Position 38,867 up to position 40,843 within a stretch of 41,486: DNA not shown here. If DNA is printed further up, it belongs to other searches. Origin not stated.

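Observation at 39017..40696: TnsE-like protein in a non-canonical, apparently orphan position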

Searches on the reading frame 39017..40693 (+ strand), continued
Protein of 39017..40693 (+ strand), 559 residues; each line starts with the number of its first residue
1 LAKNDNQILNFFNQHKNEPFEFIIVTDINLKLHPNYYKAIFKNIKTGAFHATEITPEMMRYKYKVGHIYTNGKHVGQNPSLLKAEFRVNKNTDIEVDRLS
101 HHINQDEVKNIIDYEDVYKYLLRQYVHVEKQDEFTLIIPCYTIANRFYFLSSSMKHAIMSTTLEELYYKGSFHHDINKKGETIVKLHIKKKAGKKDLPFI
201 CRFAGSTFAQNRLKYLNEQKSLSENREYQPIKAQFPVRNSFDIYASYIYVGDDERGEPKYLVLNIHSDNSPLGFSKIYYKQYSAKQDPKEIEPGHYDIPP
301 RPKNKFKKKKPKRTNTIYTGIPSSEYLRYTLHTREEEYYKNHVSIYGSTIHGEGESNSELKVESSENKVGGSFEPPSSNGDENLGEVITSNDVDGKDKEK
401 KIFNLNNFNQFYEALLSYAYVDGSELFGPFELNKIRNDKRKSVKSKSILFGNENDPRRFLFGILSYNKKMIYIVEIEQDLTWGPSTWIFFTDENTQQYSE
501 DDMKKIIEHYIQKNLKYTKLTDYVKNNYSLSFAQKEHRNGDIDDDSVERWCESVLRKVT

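Call 73: search_dna_similar(query=L003:18903-20774:-, collection=plasmids, mode=protein, max_evalue=0.00001, max_rows=40, rows=spread)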
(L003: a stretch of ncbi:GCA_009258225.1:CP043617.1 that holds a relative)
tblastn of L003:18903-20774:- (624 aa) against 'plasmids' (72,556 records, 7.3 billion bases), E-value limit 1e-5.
The search stops at 5000 records and this limit was reached: more records match than are counted here, and every count below describes the 5000 best-scoring records only.
Records with a match: at least 5000; places in all: 5564; records where one place covers at least 80% of the query: 146.
Best place of each record, by identity: <60% 5000.
By first word of the organism name: Klebsiella 1199; Escherichia 1024; Salmonella 489; Staphylococcus 384; Enterobacter 262; Acinetobacter 135; Pseudomonas 130; Pseudosulfitobacter 101; Citrobacter 99; Enterococcus 80; and 172 more.
By predicted mobility (MOB-suite, as given by PLSDB): conjugative 2987; mobilizable 1073; non-mobilizable 940.
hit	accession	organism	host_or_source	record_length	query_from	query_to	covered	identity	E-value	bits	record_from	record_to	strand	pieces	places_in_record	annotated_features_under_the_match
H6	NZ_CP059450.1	Azospirillum brasilense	Prokaryotes,soil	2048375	2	550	88%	42.0%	3e-141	461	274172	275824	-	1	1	none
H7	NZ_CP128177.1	Sphingobium baderi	mixed culture,activated sludge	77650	50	548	80%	34.0%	7e-99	338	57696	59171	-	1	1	Mu transposase C-terminal domain-containing protein | TnsA endonuclease N-terminal domain-containing protein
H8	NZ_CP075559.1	Klebsiella pneumoniae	a feces sample of swine origin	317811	62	548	78%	32.9%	2e-81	288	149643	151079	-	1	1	DDE-type integrase/transposase/recombinase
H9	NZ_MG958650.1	Pseudomonas aeruginosa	tracheal aspiration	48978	62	548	78%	32.4%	1e-84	296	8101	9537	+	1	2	Mu transposase C-terminal domain-containing protein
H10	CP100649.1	Salmonella enterica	chicken liver with fowl typhoid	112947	62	548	78%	32.4%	1e-84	296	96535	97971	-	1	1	DDE-type integrase/transposase/recombinase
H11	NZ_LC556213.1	Escherichia coli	-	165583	62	548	78%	32.4%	1e-84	296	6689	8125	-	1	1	Mu transposase C-terminal domain-containing protein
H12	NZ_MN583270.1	Pseudomonas aeruginosa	-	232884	62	548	78%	32.4%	2e-84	296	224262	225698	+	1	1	Mu transposase C-terminal domain-containing protein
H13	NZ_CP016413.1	Salmonella enterica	clinical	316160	62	548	78%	32.4%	2e-84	296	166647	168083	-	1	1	Mu transposase C-terminal domain-containing protein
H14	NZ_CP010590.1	Phaeobacter gallaeciensis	cell culture,clam larvae aquaculture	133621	100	544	71%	35.4%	6e-79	280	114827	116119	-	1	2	Mu transposase C-terminal domain-containing protein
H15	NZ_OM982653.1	Citrobacter freundii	-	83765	62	548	78%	31.6%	4e-76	272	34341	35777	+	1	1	DDE-type integrase/transposase/recombinase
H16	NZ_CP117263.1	Rhizobium tumorigenes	Rubus sp.,pure bacterial culture,Aerial ...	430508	63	549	78%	30.4%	2e-70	255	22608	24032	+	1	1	Mu transposase C-terminal domain-containing protein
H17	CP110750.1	Klebsiella pneumoniae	Homo sapiens,urine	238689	139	548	66%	35.0%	3e-79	281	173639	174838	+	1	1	DDE-type integrase/transposase/recombinase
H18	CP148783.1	Salmonella enterica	Homo sapiens,single cell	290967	62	503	71%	32.4%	2e-73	264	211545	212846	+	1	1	none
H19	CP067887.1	Klebsiella pneumoniae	Homo sapiens,urine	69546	62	469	65%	33.1%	6e-68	248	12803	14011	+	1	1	none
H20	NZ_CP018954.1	Escherichia coli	Homo sapiens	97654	62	469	65%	33.1%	6e-68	248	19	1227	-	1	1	none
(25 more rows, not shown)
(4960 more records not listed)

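Call 85: search_protein_families(library=padloc, proteins=[L003:11758-13050:+, L003:13108-15105:+, L003:15101-15772:+, L003:15768-16817:+, L028:15638-17005:-, L028:13366-15645:-, L028:12267-13370:-, L028:11671-12264:-, L004:13757-15775:-, L004:15790-16683:-], max_evalue=0.00001)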
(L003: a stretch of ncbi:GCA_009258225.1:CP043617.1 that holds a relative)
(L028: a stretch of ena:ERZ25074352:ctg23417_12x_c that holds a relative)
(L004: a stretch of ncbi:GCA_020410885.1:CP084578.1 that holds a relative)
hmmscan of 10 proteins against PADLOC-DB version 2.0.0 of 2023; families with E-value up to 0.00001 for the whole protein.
L003:11758-13050:+ (431 aa): 15 families
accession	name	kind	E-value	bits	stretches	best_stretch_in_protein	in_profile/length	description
PDLC03224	MTase_II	-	1.3e-48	164.1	1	5-431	45-480/481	Type II methyltransferase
PDLC03389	MTase_II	-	3.6e-27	93.2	1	16-411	46-429/445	Type II methyltransferase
PDLC03306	MTase_II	-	1.5e-24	84.7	2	252-404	232-394/422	Type II methyltransferase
PDLC03322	MTase_II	-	2.8e-20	70.6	1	35-410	49-410/446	Type II methyltransferase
PDLC03387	MTase_II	-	3.9e-13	47.2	1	236-278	6-48/289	Type II methyltransferase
PDLC03353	MTase_II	-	7.3e-12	43.4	1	238-411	6-119/260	Type II methyltransferase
PDLC03377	MTase_II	-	4.6e-11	40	1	29-292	98-349/504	Type II methyltransferase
PDLC03350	MTase_II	-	6.9e-09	33.5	0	230-310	44-104/312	Type II methyltransferase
PDLC03362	MTase_II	-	9.7e-09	32.6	1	21-402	38-403/438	Type II methyltransferase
PDLC03369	MTase_II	-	1.2e-08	32.2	1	26-397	114-492/532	Type II methyltransferase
PDLC03320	MTase_II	-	8.7e-08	29.7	0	237-277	28-68/289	Type II methyltransferase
PDLC03299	MTase_II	-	1.1e-07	29.6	0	233-279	6-52/296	Type II methyltransferase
PDLC03380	MTase_II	-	1.2e-07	29.3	1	35-287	40-289/393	Type II methyltransferase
PDLC03371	MTase_II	-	1.4e-07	29.3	0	238-271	7-40/260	Type II methyltransferase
PDLC03316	MTase_II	-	6.2e-06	23.4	0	226-278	23-72/390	Type II methyltransferase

L003:13108-15105:+ (666 aa): 3 families
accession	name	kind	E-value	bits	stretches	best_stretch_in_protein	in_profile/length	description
PDLC03863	LmuB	-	2.6e-15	54.1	1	197-585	193-537/610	-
PDLC03864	LmuB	-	8.2e-11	39.1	1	163-479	211-507/657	-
PDLC03859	LmuB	-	1.3e-10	39.1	1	28-611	19-571/611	-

L003:15101-15772:+ (224 aa): 0 families

L003:15768-16817:+ (350 aa): 0 families

L028:15638-17005:- (456 aa): 21 families
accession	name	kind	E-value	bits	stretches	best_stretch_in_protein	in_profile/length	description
PDLC03267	MTase_II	-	2.8e-29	100.5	1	27-238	13-238/539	Type II methyltransferase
PDLC03335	MTase_II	-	5.1e-20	69.7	1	84-236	173-322/607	Type II methyltransferase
PDLC03282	MTase_II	-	1.9e-17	61.7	1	28-213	14-182/386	Type II methyltransferase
PDLC03612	REase_MTase_IIG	-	8.1e-15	52.1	1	104-235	805-934/1247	Type IIG restriction enzyme-methyltransferase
PDLC03248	MTase_II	-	2.5e-14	50.9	1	26-246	8-219/521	Type II methyltransferase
PDLC03222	MTase_II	-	5.9e-14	49.5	1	108-218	227-339/602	Type II methyltransferase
PDLC03604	REase_MTase_IIG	-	3.6e-13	46.5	1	101-244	530-671/1011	Type IIG restriction enzyme-methyltransferase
PDLC03301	MTase_II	-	9.2e-11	39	1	93-210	153-270/604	Type II methyltransferase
PDLC03250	MTase_II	-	4.3e-10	36.9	1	87-218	324-451/775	Type II methyltransferase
PDLC04134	mad2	-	2.9e-09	34.3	1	29-220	272-448/492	mads_2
PDLC03366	MTase_II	-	2.9e-09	34.2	1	73-222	74-228/568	Type II methyltransferase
PDLC03293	MTase_II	-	1.1e-08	32.3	1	29-216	18-207/427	Type II methyltransferase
PDLC03227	MTase_II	-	1.2e-08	32.3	1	89-216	115-238/494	Type II methyltransferase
PDLC03719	oMTase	-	3.1e-08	31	1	27-228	25-224/387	orphan methyltransferase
PDLC03258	MTase_II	-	5.1e-08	30.5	1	22-172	17-158/366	Type II methyltransferase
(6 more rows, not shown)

L028:13366-15645:- (760 aa): 2 families
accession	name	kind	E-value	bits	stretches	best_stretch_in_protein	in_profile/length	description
PDLC03485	REase_II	-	4.8e-13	46.4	1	27-201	13-180/611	Type II restriction enzyme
PDLC03419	REase_II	-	3.7e-10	36.8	1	20-152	5-139/695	Type II restriction enzyme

L028:12267-13370:- (368 aa): 0 families

L028:11671-12264:- (198 aa): 0 families

L004:13757-15775:- (673 aa): 0 families

L004:15790-16683:- (298 aa): 4 families
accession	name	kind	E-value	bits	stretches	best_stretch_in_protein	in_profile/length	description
PDLC02935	PRTase_III-A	-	1.1e-19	68.9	1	9-298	9-260/290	-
PDLC02934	PRTase_III-A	-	2e-17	61.2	1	29-298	19-259/393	-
PDLC02933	PRTase_III-A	-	1.6e-13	49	1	35-297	13-255/368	-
PDLC02931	PRTase_III-A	-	1.8e-08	32.4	1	106-298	84-267/267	-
